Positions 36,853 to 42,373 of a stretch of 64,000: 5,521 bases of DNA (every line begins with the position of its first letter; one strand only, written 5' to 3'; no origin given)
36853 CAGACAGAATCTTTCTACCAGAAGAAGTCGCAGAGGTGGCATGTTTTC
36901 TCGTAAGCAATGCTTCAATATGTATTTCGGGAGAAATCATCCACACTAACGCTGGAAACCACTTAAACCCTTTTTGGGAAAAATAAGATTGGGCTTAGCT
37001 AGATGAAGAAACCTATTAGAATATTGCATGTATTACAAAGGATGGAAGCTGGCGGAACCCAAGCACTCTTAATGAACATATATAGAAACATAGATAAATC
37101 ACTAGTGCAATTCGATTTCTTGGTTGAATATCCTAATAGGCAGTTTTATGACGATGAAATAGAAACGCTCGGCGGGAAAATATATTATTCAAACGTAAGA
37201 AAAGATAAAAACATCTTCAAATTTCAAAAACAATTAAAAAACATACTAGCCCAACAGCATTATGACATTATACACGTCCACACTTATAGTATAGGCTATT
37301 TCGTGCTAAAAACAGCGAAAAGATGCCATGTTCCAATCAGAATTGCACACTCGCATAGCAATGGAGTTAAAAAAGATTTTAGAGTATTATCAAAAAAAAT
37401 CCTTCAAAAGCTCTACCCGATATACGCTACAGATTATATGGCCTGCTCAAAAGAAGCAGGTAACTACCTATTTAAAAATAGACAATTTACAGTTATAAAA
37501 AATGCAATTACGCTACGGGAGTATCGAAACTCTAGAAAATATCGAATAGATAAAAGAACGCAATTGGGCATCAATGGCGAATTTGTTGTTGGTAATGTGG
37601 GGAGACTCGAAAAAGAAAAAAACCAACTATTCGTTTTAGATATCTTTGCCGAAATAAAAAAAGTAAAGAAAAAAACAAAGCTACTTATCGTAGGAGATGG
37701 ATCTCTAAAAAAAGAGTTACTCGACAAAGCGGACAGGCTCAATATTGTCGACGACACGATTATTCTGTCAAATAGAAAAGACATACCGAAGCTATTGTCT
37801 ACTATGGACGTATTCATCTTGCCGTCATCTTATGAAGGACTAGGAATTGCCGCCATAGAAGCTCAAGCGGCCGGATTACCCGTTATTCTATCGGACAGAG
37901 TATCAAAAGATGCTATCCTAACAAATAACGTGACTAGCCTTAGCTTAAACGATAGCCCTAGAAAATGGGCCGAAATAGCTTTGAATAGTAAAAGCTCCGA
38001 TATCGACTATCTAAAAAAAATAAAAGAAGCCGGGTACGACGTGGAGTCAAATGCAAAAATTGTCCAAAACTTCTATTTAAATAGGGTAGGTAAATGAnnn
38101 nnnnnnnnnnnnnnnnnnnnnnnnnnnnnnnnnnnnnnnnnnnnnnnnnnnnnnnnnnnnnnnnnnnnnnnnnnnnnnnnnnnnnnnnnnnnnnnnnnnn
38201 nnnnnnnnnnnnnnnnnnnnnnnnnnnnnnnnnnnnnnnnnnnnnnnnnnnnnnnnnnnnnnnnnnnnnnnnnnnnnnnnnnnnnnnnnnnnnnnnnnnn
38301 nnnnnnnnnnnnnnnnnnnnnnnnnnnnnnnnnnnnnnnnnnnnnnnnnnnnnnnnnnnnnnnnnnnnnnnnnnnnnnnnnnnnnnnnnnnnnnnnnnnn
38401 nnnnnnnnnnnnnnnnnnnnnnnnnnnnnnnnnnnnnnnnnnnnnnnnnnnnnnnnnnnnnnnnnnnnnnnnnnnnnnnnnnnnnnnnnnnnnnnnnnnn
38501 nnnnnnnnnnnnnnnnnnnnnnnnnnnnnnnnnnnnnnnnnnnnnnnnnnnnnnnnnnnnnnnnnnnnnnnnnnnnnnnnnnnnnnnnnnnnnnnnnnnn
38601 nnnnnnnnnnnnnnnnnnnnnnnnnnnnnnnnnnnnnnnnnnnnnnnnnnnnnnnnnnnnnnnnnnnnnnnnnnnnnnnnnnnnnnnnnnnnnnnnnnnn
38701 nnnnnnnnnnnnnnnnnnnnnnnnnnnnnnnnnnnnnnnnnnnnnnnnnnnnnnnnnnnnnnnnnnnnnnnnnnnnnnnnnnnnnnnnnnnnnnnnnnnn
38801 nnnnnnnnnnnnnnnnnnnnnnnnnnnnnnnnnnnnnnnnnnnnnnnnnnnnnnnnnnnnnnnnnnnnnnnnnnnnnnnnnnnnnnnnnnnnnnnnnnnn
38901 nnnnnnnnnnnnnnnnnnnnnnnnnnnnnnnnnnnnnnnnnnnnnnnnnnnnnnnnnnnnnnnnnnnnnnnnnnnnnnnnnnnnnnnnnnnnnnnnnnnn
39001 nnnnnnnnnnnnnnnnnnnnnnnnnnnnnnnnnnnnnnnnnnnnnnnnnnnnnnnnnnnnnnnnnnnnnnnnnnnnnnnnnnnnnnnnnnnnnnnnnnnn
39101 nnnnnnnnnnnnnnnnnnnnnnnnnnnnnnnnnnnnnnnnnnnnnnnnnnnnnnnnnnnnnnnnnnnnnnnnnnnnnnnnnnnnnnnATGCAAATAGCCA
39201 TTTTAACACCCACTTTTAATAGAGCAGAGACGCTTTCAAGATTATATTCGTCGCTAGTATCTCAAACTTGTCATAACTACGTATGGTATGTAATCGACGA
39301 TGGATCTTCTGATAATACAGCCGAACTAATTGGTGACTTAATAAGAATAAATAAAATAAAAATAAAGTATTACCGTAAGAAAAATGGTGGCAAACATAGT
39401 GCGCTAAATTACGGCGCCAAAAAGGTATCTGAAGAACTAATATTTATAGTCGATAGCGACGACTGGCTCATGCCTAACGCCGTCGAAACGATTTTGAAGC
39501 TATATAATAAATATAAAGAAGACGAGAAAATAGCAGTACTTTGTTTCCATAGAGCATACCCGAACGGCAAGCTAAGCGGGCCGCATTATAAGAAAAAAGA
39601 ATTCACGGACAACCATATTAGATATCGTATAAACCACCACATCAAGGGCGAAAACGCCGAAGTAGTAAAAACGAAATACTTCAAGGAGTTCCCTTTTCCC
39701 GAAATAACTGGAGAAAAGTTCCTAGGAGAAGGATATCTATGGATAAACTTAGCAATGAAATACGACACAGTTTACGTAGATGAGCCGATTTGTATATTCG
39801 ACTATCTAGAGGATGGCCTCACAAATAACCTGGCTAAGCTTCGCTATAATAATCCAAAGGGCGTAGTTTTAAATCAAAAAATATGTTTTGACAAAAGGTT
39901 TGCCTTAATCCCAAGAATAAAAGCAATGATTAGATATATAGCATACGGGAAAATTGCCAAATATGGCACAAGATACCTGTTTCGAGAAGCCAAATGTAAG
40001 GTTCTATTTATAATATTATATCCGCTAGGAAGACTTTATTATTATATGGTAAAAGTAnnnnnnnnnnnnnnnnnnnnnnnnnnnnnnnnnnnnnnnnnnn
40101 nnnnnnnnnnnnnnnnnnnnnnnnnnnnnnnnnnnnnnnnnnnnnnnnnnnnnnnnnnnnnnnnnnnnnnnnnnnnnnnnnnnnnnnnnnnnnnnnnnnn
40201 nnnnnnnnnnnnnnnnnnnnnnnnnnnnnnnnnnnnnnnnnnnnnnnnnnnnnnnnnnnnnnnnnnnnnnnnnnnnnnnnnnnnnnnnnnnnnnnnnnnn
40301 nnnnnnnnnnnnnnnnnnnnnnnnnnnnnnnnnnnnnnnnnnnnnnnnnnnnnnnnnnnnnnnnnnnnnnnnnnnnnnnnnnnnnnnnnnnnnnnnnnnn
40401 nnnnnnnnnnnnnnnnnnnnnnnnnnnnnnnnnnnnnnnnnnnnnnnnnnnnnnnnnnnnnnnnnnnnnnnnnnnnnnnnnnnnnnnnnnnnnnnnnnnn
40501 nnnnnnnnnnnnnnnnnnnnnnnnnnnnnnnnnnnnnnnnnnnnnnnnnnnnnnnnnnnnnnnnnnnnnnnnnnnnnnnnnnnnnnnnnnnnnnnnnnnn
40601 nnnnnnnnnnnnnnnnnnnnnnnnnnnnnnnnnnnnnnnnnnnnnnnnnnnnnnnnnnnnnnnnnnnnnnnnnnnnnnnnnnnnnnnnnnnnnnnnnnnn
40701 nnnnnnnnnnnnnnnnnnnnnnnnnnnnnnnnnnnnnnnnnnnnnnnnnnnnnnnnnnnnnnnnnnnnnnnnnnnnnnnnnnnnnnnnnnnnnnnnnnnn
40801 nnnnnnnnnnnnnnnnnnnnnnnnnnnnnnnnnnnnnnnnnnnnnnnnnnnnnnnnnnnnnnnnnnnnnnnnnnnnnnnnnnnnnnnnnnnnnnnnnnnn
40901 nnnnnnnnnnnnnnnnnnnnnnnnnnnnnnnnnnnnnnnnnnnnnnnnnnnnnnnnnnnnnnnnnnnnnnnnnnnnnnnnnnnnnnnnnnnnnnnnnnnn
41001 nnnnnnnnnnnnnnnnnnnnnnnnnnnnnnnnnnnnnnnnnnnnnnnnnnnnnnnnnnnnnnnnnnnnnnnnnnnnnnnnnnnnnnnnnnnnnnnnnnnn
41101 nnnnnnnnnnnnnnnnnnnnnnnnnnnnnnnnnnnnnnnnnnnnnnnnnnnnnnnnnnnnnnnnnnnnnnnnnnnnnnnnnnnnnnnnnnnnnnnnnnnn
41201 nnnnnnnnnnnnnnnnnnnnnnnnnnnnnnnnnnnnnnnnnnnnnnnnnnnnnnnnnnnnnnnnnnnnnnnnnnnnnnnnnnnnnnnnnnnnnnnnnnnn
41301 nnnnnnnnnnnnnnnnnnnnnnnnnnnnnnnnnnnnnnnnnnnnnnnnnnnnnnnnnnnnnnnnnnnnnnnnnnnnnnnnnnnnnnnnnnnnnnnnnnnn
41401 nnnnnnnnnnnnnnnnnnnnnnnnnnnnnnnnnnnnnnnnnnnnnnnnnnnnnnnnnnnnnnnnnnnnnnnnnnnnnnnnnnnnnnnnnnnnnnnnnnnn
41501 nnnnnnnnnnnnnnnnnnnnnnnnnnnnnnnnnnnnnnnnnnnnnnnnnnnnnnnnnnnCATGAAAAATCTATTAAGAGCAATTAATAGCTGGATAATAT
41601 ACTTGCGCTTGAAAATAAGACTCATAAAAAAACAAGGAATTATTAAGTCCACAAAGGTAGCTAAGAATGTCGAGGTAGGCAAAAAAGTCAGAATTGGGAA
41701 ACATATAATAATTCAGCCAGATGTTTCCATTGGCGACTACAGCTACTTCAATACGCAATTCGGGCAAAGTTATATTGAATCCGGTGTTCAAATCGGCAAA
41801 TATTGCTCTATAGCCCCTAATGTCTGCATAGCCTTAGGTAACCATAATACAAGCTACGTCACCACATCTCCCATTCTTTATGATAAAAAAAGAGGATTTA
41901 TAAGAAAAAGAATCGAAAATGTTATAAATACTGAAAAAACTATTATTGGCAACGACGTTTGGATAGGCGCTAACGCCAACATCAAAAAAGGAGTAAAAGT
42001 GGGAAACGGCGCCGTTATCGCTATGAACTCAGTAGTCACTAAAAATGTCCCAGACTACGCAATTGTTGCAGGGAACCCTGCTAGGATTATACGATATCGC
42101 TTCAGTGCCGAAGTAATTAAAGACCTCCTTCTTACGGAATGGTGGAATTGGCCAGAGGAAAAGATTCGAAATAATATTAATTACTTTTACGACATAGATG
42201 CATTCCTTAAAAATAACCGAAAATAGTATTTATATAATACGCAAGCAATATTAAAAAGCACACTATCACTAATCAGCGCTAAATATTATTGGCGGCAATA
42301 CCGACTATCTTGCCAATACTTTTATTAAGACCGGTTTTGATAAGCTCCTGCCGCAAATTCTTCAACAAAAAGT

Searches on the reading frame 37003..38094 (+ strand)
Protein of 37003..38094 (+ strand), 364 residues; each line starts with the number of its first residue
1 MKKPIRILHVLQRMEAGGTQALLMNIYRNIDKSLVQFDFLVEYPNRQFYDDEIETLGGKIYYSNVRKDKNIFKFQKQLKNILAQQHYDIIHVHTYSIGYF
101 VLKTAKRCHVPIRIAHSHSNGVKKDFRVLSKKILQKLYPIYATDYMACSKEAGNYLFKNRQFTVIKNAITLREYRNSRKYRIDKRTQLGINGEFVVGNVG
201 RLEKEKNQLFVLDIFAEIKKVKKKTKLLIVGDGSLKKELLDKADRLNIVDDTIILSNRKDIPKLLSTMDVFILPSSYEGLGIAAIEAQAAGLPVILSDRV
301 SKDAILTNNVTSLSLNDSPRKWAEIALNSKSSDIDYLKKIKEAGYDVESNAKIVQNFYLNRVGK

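Call 12: search_protein_families(library=pfam, proteins=[window:37003-38094:+], max_evalue=0.001)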
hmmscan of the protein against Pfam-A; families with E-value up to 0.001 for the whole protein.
window:37003-38094:+ (364 aa): 5 families
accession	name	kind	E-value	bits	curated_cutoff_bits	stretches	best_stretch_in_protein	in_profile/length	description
PF00534.26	Glycos_transf_1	-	6.8e-29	101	26.4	1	184-316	5-141/172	Glycosyl transferases group 1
PF13692.12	Glyco_trans_1_4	-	2.9e-25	89.6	27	1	194-324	2-134/142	Glycosyl transferases group 1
PF13439.12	Glyco_transf_4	-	2.5e-10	41.1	28.5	1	17-171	2-168/170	Glycosyltransferase Family 4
PF20706.3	GT4-conflict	-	7.3e-07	28.9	26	1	256-299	270-313/385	Family 4 Glycosyltransferase in conflict systems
PF13477.12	Glyco_trans_4_2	-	0.0002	22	23.4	1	65-122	54-111/139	Glycosyl transferase 4-like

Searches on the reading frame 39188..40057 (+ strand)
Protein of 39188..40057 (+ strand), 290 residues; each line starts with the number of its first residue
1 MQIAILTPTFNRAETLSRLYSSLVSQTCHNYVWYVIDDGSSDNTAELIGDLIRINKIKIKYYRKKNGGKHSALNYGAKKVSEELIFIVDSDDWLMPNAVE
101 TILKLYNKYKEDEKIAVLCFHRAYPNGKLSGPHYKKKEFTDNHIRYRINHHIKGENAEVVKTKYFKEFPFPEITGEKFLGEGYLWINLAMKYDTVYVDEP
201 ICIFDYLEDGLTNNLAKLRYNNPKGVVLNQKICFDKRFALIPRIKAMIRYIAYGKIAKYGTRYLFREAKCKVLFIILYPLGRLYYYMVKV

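Call 12: search_protein_families(library=pfam, proteins=[window:39188-40057:+], max_evalue=0.001)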
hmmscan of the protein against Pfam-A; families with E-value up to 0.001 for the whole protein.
window:39188-40057:+ (290 aa): 3 families
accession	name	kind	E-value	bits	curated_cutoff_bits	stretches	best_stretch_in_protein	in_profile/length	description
PF00535.33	Glycos_transf_2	-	1.6e-25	90.4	23.3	1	5-148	2-148/168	Glycosyl transferase family 2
PF10111.15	Glyco_tranf_2_2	-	1.6e-07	31.5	27.3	1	33-114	32-114/276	Glycosyltransferase like family 2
PF13641.12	Glyco_tranf_2_3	-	9.8e-07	29.4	27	1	3-106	3-111/230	Glycosyltransferase like family 2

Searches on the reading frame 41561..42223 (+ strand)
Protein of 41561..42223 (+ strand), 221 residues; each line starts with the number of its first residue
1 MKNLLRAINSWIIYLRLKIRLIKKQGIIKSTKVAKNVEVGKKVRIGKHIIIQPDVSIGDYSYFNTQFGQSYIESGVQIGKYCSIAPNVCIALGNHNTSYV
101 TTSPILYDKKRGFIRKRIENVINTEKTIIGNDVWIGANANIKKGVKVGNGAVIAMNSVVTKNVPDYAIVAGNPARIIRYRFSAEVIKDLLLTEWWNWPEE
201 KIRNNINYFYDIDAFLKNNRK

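Call 12: search_protein_families(library=pfam, proteins=[window:41561-42223:+], max_evalue=0.001)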
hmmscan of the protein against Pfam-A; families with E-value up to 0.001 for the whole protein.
window:41561-42223:+ (221 aa): 4 families
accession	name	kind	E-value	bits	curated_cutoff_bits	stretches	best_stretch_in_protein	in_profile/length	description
PF00132.30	Hexapep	-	2.8e-20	71.5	27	2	127-161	2-36/36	Bacterial transferase hexapeptide (six repeats)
PF14602.12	Hexapep_2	-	3.2e-10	40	27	1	127-161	2-34/34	Hexapeptide repeat of succinyl-transferase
PF25084.1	LbH_EIF2B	-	4e-07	30.4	54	0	119-157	65-103/105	EIF2B subunit epsilon LbH domain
PF25087.1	GMPPB_C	-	1.4e-05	25.2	39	0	68-93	3-28/110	GMPPB C-terminal domain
